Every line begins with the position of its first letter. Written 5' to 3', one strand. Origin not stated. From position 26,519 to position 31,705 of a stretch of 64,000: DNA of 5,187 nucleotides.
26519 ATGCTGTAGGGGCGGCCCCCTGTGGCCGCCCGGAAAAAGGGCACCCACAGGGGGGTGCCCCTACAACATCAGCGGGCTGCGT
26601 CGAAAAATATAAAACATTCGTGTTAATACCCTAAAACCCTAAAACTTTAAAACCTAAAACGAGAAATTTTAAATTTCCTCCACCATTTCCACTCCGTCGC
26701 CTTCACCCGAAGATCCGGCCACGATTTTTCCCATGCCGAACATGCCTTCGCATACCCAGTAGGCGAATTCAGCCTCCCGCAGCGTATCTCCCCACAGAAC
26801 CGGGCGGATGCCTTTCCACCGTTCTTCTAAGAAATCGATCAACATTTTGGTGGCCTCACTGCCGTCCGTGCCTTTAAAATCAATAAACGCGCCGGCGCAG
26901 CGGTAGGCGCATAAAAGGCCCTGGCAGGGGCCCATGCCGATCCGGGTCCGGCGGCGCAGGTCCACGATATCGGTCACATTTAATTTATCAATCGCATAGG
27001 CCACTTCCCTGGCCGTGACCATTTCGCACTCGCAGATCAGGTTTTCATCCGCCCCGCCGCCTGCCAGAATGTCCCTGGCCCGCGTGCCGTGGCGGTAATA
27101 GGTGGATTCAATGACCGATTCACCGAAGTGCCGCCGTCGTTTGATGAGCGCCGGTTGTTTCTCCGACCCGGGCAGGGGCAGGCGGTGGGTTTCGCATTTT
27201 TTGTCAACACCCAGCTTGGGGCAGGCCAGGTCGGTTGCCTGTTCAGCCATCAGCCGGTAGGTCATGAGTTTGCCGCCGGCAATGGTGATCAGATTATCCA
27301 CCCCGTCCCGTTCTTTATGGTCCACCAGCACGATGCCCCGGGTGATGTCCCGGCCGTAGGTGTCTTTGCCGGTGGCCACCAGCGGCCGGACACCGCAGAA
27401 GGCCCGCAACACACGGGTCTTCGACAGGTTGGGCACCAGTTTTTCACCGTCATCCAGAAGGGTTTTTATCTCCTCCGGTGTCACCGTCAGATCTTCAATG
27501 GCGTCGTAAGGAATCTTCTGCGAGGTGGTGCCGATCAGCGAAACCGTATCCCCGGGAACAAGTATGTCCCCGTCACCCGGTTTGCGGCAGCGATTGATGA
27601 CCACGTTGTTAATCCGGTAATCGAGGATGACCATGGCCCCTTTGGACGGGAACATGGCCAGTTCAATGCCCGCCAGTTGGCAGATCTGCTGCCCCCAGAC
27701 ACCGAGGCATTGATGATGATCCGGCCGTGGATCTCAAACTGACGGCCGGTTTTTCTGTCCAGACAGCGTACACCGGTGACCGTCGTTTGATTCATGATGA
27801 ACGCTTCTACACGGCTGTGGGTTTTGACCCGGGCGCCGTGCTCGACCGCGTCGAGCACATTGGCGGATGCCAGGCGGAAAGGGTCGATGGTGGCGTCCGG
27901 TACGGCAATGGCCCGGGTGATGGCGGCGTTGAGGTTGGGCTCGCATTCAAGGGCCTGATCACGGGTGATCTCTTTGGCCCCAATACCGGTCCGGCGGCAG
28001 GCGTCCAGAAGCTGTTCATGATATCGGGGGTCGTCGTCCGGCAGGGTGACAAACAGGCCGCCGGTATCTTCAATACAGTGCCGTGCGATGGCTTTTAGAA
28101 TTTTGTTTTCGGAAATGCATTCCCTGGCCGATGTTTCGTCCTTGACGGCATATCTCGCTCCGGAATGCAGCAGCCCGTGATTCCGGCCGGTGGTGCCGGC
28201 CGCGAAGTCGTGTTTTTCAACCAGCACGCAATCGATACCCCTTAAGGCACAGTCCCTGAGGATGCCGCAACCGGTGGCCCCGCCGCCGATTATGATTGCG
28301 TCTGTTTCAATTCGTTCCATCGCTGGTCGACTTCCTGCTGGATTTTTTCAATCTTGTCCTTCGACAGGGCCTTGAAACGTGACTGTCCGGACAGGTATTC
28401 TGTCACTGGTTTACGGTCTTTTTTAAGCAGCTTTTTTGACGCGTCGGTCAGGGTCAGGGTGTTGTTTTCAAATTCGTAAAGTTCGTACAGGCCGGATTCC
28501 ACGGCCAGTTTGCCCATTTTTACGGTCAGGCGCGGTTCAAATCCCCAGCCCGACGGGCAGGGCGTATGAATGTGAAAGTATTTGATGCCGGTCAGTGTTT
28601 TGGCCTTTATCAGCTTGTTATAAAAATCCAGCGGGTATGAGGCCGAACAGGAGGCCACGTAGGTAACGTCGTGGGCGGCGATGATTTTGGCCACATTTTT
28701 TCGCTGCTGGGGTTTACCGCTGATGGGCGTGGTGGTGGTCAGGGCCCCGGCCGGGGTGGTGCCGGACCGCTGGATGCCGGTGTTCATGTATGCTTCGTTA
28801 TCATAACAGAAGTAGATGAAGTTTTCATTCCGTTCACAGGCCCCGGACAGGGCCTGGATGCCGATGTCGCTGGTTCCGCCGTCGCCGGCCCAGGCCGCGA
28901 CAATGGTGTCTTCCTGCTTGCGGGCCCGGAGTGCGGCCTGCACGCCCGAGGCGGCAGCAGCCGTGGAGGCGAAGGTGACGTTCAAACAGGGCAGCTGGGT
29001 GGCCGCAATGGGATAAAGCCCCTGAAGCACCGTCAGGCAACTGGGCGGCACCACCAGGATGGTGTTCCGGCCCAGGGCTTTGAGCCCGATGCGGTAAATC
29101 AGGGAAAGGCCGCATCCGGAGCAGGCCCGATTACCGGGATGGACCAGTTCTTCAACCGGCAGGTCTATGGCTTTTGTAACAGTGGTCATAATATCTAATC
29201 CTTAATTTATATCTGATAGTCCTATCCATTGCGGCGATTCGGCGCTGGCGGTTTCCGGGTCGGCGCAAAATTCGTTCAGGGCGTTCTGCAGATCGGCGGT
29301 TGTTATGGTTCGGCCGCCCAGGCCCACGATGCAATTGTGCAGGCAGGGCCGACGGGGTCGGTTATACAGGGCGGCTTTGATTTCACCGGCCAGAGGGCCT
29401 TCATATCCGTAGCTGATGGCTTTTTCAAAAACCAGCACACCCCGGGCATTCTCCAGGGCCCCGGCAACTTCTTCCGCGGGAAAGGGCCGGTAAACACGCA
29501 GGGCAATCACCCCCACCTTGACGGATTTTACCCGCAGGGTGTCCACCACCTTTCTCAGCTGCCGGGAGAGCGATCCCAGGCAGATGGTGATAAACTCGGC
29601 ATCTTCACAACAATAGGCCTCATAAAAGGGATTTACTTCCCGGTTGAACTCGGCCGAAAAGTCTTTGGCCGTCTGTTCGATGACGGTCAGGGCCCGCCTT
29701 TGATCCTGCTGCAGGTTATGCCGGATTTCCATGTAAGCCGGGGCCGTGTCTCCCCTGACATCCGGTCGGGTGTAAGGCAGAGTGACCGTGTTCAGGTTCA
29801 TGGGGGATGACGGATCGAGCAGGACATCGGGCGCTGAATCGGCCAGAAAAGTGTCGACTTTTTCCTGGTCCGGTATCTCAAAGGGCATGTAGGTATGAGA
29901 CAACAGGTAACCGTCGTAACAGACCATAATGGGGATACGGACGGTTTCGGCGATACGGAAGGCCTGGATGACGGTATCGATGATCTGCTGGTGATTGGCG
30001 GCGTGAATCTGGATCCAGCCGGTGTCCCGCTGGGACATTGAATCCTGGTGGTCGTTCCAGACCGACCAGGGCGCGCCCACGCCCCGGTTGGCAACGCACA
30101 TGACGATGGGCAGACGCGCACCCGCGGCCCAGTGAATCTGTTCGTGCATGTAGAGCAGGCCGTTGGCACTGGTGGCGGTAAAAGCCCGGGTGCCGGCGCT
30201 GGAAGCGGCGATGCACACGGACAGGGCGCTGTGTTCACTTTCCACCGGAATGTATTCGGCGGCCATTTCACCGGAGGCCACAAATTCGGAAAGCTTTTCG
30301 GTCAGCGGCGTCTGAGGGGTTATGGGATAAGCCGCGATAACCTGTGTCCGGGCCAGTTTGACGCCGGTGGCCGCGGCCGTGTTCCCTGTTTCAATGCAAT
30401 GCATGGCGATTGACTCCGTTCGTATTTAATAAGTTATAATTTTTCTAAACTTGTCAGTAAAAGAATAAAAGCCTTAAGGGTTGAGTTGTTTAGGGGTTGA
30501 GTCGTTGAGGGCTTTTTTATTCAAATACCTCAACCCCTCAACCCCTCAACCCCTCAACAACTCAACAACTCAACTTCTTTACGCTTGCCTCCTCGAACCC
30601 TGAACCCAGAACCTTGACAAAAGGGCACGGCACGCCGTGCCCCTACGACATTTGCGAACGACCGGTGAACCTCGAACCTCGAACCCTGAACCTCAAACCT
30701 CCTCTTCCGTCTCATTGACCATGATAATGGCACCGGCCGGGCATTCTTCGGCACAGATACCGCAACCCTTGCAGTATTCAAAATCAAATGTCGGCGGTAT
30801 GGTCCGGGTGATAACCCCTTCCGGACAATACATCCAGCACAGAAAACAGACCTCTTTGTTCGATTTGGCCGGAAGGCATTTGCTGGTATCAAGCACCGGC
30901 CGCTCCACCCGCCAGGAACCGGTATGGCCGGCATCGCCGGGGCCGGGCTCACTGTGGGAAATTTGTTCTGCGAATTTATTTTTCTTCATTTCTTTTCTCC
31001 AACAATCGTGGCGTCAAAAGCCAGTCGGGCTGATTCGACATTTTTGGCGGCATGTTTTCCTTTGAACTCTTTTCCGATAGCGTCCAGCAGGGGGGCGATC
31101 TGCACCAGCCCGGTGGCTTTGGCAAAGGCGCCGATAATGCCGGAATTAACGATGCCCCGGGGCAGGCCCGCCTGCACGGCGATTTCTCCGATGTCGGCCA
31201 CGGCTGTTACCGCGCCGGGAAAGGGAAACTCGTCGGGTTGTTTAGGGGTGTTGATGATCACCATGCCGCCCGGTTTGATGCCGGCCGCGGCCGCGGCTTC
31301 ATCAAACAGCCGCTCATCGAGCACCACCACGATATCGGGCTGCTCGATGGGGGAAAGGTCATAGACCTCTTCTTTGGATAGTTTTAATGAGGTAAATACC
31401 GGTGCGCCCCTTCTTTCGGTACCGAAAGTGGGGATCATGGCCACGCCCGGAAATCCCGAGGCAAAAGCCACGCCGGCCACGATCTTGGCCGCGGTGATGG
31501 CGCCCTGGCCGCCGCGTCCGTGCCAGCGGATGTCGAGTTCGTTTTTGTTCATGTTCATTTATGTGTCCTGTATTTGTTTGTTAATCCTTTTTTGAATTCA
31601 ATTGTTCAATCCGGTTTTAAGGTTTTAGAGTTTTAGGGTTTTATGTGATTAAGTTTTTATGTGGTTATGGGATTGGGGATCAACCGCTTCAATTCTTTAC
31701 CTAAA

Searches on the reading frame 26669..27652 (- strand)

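Call 9: search_protein_families(library=pfam, proteins=[window:26669-27652:-], max_evalue=0.00001)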
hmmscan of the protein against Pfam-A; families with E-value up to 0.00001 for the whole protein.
window:26669-27652:- (327 aa): 3 families
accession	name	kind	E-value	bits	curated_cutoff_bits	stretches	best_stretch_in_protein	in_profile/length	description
PF01266.30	DAO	-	7e-09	36.1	27.9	1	2-132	223-352/353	FAD dependent oxidoreductase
PF04324.20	Fer2_BFD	-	7.8e-08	33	26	1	205-249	1-41/50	BFD-like [2Fe-2S] binding domain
PF16901.10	DAO_C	-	8.5e-07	29.3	31.4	1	153-241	1-99/126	C-terminal domain of alpha-glycerophosphate oxidase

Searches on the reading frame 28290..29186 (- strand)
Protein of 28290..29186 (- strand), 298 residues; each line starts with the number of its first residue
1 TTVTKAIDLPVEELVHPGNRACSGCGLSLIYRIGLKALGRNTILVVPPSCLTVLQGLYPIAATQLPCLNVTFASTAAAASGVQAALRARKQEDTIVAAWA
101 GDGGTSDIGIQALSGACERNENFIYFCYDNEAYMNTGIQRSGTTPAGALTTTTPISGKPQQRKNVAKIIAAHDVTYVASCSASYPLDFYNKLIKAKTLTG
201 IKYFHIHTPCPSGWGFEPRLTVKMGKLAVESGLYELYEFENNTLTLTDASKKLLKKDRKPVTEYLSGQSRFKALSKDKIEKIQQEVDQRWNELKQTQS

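Call 9: search_protein_families(library=pfam, proteins=[window:28290-29186:-], max_evalue=0.00001)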
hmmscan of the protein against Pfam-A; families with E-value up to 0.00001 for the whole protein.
window:28290-29186:- (298 aa): 1 family
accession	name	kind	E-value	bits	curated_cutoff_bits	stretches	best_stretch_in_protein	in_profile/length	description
PF02775.26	TPP_enzyme_C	-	1.3e-16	61.1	21.9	1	69-196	27-141/151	Thiamine pyrophosphate enzyme, C-terminal TPP binding domain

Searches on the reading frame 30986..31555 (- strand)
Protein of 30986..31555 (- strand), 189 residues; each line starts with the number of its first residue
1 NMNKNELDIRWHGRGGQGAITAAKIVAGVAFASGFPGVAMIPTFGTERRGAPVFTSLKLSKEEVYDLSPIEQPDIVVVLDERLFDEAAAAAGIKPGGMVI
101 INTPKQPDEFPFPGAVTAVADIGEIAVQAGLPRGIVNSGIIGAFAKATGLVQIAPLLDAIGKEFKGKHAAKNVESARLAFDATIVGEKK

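Call 9: search_protein_families(library=pfam, proteins=[window:30986-31555:-], max_evalue=0.00001)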
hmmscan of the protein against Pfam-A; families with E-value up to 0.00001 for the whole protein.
window:30986-31555:- (189 aa): 1 family
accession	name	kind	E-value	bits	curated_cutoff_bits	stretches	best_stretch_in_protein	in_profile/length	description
PF01558.24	POR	-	3.7e-32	112.3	27.4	1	15-180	1-172/173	Pyruvate ferredoxin/flavodoxin oxidoreductase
